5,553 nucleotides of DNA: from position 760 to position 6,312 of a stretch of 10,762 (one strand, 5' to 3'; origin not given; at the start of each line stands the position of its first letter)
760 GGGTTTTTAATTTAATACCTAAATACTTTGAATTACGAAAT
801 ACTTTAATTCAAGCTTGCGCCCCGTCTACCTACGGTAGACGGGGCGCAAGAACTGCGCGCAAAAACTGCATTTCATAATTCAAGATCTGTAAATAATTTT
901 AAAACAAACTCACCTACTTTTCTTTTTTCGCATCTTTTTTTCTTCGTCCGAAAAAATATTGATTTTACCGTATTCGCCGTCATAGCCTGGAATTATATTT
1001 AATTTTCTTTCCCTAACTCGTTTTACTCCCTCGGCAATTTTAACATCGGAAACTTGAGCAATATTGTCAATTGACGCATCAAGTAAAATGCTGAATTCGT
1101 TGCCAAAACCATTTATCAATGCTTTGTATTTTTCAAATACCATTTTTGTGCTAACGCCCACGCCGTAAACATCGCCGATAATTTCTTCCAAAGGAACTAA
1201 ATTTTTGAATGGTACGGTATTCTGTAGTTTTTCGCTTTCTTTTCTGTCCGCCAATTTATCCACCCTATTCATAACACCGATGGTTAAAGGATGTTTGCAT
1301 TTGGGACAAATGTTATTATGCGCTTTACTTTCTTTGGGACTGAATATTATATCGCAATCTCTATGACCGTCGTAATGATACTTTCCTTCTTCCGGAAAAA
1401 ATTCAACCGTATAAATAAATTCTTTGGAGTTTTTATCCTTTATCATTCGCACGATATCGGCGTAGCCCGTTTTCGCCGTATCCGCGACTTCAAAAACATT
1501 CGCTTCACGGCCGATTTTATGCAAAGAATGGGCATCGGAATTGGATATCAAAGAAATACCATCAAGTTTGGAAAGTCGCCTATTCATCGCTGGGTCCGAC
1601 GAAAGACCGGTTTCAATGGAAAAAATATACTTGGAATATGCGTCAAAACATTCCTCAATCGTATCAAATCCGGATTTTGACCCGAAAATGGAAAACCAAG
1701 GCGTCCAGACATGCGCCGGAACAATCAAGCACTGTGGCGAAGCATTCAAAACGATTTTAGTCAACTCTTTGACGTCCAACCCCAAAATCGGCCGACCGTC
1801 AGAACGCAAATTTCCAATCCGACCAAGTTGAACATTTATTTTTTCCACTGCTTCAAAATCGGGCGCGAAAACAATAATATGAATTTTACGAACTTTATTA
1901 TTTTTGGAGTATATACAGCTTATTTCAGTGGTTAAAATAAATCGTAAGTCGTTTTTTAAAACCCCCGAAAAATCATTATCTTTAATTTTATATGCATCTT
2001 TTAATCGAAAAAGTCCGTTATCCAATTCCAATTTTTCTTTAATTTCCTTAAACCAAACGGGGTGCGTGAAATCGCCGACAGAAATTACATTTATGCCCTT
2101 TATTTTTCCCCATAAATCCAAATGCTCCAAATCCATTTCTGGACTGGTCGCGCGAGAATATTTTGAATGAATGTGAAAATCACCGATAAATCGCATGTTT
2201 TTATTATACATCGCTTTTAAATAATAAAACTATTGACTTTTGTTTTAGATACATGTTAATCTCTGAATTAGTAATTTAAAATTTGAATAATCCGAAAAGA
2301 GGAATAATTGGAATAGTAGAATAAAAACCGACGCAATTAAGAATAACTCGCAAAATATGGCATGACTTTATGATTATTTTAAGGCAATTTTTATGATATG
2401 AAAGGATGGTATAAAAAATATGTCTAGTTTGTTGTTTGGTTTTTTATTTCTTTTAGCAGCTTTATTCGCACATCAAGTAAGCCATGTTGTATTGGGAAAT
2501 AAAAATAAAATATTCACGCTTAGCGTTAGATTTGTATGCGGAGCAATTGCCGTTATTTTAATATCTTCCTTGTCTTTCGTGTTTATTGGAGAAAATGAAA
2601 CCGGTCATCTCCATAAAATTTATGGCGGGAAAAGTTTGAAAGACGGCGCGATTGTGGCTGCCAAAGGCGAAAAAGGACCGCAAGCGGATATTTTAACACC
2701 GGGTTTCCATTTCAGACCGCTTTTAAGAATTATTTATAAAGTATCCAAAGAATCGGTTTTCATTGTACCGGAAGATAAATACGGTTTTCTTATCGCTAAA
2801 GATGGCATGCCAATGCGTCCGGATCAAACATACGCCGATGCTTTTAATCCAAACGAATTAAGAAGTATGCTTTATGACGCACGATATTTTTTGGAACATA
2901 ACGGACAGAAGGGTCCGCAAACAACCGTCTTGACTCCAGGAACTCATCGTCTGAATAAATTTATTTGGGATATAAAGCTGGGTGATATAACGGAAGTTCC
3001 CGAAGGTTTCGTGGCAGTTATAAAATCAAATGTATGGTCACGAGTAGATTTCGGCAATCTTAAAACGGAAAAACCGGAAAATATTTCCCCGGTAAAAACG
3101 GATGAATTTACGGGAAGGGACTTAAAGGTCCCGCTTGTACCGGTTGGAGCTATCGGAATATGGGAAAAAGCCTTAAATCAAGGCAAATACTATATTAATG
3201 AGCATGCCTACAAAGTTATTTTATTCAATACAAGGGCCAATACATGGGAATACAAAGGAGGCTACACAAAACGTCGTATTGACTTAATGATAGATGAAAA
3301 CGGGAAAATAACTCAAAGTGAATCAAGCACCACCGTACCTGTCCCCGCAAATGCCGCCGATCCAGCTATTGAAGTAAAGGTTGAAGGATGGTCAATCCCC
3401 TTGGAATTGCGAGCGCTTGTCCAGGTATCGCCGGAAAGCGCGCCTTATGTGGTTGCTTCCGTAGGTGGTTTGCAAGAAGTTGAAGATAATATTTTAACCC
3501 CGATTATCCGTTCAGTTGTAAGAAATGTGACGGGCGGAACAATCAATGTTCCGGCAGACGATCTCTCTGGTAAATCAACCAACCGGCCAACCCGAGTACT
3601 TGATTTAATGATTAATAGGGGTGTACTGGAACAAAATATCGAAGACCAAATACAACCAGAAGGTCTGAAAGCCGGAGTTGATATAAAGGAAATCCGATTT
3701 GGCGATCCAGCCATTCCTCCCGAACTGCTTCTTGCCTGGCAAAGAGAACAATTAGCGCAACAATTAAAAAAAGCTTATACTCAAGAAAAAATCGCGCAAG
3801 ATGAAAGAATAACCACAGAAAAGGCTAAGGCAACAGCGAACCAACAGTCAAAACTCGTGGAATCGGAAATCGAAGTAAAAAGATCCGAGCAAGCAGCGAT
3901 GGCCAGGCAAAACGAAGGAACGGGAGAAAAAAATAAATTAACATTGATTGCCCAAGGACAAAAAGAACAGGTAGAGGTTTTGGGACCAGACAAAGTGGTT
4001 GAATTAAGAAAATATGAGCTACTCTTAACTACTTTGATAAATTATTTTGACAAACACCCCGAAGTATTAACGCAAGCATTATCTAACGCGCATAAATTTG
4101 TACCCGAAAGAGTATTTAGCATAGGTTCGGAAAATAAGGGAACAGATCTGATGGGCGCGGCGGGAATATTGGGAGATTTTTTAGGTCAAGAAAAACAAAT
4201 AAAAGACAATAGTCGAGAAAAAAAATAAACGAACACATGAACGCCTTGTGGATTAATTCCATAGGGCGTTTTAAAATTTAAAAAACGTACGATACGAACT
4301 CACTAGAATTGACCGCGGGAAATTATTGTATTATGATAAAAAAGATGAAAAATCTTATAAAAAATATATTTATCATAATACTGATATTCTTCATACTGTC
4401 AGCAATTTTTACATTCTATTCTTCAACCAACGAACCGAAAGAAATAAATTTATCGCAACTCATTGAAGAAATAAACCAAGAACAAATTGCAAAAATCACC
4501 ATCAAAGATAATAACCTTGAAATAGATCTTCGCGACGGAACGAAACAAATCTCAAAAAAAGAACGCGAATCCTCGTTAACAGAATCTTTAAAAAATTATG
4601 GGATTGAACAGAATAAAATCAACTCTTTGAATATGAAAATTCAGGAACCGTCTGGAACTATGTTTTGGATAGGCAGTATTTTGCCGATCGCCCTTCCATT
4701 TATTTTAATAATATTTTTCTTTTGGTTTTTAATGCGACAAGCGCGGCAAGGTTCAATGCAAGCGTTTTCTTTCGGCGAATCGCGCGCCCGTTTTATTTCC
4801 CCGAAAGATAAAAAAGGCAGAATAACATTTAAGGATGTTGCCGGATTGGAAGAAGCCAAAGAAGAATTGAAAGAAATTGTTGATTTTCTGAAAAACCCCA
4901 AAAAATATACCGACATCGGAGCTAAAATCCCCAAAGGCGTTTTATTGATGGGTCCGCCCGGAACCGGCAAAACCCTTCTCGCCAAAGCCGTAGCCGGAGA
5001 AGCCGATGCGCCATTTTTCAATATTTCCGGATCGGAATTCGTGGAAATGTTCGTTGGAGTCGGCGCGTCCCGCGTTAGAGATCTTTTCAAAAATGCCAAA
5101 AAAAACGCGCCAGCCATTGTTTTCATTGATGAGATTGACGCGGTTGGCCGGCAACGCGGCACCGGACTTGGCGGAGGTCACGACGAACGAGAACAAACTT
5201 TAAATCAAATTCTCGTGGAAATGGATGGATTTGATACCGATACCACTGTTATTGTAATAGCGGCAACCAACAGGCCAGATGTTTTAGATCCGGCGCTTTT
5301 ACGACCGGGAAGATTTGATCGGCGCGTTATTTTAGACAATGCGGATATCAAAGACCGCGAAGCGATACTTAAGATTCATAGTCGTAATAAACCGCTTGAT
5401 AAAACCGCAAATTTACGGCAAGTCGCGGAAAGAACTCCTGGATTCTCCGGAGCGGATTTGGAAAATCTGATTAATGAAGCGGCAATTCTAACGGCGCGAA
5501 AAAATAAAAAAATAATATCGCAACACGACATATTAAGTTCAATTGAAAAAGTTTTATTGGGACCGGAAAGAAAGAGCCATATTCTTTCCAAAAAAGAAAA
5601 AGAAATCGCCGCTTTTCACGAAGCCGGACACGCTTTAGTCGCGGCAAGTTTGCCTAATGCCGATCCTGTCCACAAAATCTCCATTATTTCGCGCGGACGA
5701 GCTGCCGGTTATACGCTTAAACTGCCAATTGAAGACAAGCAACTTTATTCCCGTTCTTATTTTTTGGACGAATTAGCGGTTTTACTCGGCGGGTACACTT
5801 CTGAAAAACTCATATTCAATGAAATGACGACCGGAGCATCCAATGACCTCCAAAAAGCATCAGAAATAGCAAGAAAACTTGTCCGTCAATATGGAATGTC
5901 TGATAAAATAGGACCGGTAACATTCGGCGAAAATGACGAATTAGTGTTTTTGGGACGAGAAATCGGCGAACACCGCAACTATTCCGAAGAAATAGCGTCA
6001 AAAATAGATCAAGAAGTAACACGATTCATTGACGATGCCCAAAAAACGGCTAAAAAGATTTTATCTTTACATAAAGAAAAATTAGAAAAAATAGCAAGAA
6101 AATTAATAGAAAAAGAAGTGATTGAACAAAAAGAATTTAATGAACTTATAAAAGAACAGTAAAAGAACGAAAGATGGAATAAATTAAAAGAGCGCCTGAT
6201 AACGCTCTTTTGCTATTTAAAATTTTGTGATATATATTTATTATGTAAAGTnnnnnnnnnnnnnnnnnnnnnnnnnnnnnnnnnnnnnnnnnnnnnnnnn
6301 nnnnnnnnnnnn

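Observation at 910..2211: Endonuclease Q-like PHP plus zinc-ribbon protein in a bacterial genome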

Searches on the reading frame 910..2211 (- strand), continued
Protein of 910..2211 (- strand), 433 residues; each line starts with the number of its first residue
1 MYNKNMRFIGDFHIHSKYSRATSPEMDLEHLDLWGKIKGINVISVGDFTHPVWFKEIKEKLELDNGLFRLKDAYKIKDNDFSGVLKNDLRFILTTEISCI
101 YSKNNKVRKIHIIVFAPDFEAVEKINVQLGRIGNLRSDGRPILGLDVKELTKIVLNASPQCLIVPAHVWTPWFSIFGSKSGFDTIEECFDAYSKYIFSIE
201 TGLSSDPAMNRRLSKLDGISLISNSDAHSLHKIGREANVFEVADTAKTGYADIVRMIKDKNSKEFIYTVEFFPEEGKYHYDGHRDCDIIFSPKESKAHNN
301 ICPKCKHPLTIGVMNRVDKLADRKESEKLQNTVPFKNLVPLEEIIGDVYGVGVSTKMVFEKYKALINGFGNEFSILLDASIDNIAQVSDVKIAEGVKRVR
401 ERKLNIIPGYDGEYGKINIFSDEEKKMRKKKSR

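Call 74: search_protein_families(library=pfam, proteins=[L060:29-946:+, L060:1890-3167:-, L060:3217-4383:+, L060:4862-5938:-, L060:7273-7761:+, L060:7769-8398:-, L060:8445-9452:+, L060:9472-10770:+, L060:10715-11440:-, L060:11729-12280:-], max_evalue=0.00001)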
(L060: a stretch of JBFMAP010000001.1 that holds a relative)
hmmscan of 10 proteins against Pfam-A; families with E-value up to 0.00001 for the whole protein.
L060:29-946:+ (305 aa): 2 families
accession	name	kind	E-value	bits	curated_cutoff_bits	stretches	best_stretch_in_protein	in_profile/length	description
PF17759.6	tRNA_synthFbeta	-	1.3e-45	155.9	22.4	1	128-303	21-213/214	Phenylalanyl tRNA synthetase beta chain CLM domain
PF03484.21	B5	-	9.9e-16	58.1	28.6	1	46-110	2-67/67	tRNA synthetase B5 domain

L060:1890-3167:- (425 aa): 2 families
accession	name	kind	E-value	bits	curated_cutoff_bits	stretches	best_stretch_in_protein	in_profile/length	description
PF00004.35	AAA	-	5.1e-13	50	21.2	1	41-126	1-95/131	ATPase family associated with various cellular activities (AAA)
PF21960.2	RCF1-5-like_lid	-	2.3e-07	31.1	27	1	165-203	2-41/43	RCF1/5-like, AAA+ ATPase lid domain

L060:3217-4383:+ (388 aa): 4 families
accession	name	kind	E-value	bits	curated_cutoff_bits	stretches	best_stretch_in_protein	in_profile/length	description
PF08438.16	YGR210-like_G4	-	4e-35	120.9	24.7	1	213-318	1-108/108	Obg-like GTPase YGR210-like, G4 motif-containing domain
PF01926.29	MMR_HSR1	-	8.3e-16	58.5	21.9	1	3-116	2-90/113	50S ribosome-binding GTPase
PF02824.27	TGS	-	1.1e-12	48.2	22.2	1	329-384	4-59/60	TGS domain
PF02421.24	FeoB_N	-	3.3e-08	33.6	27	1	3-42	3-42/156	Ferrous iron transport protein B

L060:4862-5938:- (358 aa): 6 families
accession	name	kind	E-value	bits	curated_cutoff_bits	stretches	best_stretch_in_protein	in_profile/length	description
PF22703.2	Cdc6_lid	-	3.3e-23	81.8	27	1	215-281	1-67/68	Cdc6 AAA+ ATPase-type lid domain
PF13401.12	AAA_22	-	2.5e-13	50.9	27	1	59-165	7-104/130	AAA domain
PF13191.12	AAA_16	-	4.3e-13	50.5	32.6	1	34-151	2-144/167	AAA ATPase domain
PF00004.35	AAA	-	3e-10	41.1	21.2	1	61-206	2-129/131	ATPase family associated with various cellular activities (AAA)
PF00270.35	DEAD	-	4.8e-07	30.1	26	0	57-78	14-35/167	DEAD/DEAH box helicase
PF01637.24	ATPase_2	-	1e-06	29.2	33.2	1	37-166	4-136/225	ATPase domain predominantly from Archaea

L060:7273-7761:+ (162 aa): 1 family
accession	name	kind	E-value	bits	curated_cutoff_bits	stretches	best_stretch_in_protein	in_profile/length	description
PF01613.24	Flavin_Reduct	-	5.2e-36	124.5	27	1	11-155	3-147/153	Flavin reductase like domain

L060:7769-8398:- (209 aa): 3 families
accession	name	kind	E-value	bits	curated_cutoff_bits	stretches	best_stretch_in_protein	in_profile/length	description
PF01712.25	dNK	-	5.6e-11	43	27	1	7-174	1-177/203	Deoxynucleoside kinase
PF13521.12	AAA_28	-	1.1e-07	32.7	27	1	7-128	2-121/164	AAA domain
PF13238.12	AAA_18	-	6e-07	30.4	29.4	1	7-147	1-122/128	AAA domain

L060:8445-9452:+ (335 aa): 1 family
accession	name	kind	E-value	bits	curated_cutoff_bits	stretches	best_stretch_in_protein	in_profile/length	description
PF04055.27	Radical_SAM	-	4.6e-20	72.9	29.5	1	78-226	3-163/166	Radical SAM superfamily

L060:9472-10770:+ (432 aa): 3 families
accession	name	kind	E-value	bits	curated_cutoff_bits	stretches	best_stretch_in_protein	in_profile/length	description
PF19289.4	PmbA_TldD_3rd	-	1.5e-55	188.2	22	1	208-429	2-218/220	PmbA/TldA metallopeptidase C-terminal domain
PF01523.21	PmbA_TldD_1st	-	2.1e-10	41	20.9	1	16-77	1-64/65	PmbA/TldA metallopeptidase domain 1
PF19290.4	PmbA_TldD_2nd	-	1.2e-08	35.8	20.9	1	103-199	2-108/109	PmbA/TldA metallopeptidase central domain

L060:10715-11440:- (241 aa): 1 family
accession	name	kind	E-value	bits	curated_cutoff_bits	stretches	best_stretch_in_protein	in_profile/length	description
PF02511.20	Thy1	-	3e-72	242.9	24.8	1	5-194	2-191/191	Thymidylate synthase complementing protein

L060:11729-12280:- (183 aa): 0 families

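Call 76: search_protein_families(library=ncbifam, proteins=[L004:2989-4170:+, P0161, P0004, L060:5950-7263:+], max_evalue=0.00001)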
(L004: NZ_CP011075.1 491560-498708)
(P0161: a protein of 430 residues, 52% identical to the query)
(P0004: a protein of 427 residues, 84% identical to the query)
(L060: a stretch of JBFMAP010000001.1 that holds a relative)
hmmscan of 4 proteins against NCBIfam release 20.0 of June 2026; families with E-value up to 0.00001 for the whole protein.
L004:2989-4170:+ (393 aa): 1 family
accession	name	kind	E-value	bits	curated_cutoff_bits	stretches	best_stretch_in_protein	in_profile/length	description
TIGR00375.1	TIGR00375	hypoth_equivalog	2.4e-78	264.1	326.6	1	25-387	13-374/374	TIGR00375 family protein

P0161 (430 aa): 1 family
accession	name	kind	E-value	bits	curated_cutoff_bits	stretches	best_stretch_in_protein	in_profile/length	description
TIGR00375.1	TIGR00375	hypoth_equivalog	9.6e-56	189.8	326.6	1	5-413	2-374/374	TIGR00375 family protein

P0004 (427 aa): 1 family
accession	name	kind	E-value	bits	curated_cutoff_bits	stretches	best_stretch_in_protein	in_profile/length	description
TIGR00375.1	TIGR00375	hypoth_equivalog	1.4e-61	208.9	326.6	1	6-412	3-374/374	TIGR00375 family protein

L060:5950-7263:+ (437 aa): 1 family
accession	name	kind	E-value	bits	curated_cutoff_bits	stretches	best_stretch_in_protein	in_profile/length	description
TIGR00375.1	TIGR00375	hypoth_equivalog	3.7e-60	204.3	326.6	1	22-413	2-374/374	TIGR00375 family protein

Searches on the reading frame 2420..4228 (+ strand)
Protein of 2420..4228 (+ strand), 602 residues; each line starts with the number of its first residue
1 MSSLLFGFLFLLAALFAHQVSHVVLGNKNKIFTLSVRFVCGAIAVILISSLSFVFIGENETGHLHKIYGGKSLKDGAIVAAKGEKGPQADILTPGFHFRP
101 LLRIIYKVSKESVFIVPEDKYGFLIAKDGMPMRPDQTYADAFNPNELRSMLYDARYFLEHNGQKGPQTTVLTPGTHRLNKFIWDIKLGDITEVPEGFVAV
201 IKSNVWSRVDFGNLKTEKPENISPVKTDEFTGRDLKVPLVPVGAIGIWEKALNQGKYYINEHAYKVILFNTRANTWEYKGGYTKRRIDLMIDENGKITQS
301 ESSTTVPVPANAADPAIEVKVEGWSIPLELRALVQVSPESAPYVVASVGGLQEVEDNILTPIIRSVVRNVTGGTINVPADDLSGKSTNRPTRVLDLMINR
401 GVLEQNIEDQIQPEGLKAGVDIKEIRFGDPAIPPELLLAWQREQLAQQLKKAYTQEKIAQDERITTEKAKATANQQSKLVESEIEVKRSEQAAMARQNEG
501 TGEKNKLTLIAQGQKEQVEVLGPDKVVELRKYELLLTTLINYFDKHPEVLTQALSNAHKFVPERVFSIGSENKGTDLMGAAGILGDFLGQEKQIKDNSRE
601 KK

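Call 6: search_protein_families(library=pfam, proteins=[window:2420-4228:+], max_evalue=0.01)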
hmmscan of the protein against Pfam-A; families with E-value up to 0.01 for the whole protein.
window:2420-4228:+ (602 aa): 1 family
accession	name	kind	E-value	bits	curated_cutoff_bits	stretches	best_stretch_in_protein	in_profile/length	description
PF01145.31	Band_7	-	4.4e-11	43.6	23.6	1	323-457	57-168/176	SPFH domain / Band 7 family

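Call 69: search_protein_families(library=padloc, proteins=[window:2420-4228:+], max_evalue=0.01)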
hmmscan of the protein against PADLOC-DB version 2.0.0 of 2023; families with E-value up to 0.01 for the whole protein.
window:2420-4228:+ (602 aa): 0 families

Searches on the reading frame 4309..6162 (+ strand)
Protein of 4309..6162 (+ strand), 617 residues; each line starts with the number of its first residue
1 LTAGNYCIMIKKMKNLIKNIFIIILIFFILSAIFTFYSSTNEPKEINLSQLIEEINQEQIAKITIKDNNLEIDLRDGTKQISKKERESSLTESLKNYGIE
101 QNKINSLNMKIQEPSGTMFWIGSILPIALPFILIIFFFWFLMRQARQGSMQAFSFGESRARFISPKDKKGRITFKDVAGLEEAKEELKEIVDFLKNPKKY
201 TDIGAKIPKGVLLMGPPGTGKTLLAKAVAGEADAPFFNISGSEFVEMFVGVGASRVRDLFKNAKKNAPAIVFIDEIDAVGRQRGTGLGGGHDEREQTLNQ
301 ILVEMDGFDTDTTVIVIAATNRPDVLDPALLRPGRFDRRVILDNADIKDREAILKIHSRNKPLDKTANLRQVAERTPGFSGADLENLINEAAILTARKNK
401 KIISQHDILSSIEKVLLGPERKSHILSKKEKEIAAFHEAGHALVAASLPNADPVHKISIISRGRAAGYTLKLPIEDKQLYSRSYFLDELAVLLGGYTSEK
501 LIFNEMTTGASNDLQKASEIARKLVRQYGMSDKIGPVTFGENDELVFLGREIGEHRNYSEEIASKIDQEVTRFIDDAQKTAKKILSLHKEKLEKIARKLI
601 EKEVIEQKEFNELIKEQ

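Call 6: search_protein_families(library=pfam, proteins=[window:4309-6162:+], max_evalue=0.01)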
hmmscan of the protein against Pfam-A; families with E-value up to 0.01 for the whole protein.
window:4309-6162:+ (617 aa): 15 families
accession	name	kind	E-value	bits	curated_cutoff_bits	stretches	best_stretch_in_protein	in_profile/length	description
PF01434.24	Peptidase_M41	-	2.7e-68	230.1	29.9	1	425-613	2-191/191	Peptidase family M41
PF00004.35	AAA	-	1.4e-46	158.6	21.2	1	211-342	1-129/131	ATPase family associated with various cellular activities (AAA)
PF17862.7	AAA_lid_3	-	1.5e-13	50.5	27.2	1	368-409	3-44/45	AAA+ lid domain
PF06480.20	FtsH_ext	-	1.5e-10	41.6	25.5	1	20-100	2-97/103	FtsH Extracellular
PF07728.20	AAA_5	-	3.1e-06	27.7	22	1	210-332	1-137/139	AAA domain (dynein-related subfamily)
PF06068.19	TIP49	-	5.3e-05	23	23.8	1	179-245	28-89/347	TIP49 P-loop domain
PF05496.18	RuvB_N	-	9.7e-05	22.6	27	1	174-279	6-96/159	Holliday junction DNA helicase RuvB P-loop domain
PF13191.12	AAA_16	-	0.00031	21.7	32.6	1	208-262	24-85/167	AAA ATPase domain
PF13401.12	AAA_22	-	0.00048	20.9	27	0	211-233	8-30/130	AAA domain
PF20720.3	nSTAND3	-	0.0011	19.2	27.2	1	211-284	20-80/155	Novel STAND NTPase 3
PF23902.1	AAA_lid_PRS2_C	-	0.0022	18.5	34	1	349-416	3-71/73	PRS2 AAA+ lid C-terminal domain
PF13173.12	AAA_14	-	0.0024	18.3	27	0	211-279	5-74/129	AAA domain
PF01078.27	Mg_chelatase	-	0.0051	16.7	20.3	0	201-229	15-43/207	Magnesium chelatase, subunit ChlI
PF07724.20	AAA_2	-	0.0086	16.6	27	0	211-279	6-87/166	AAA domain (Cdc48 subfamily)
PF05673.19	DUF815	-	0.0098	15.5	23.8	0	150-233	3-78/249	Protein of unknown function (DUF815)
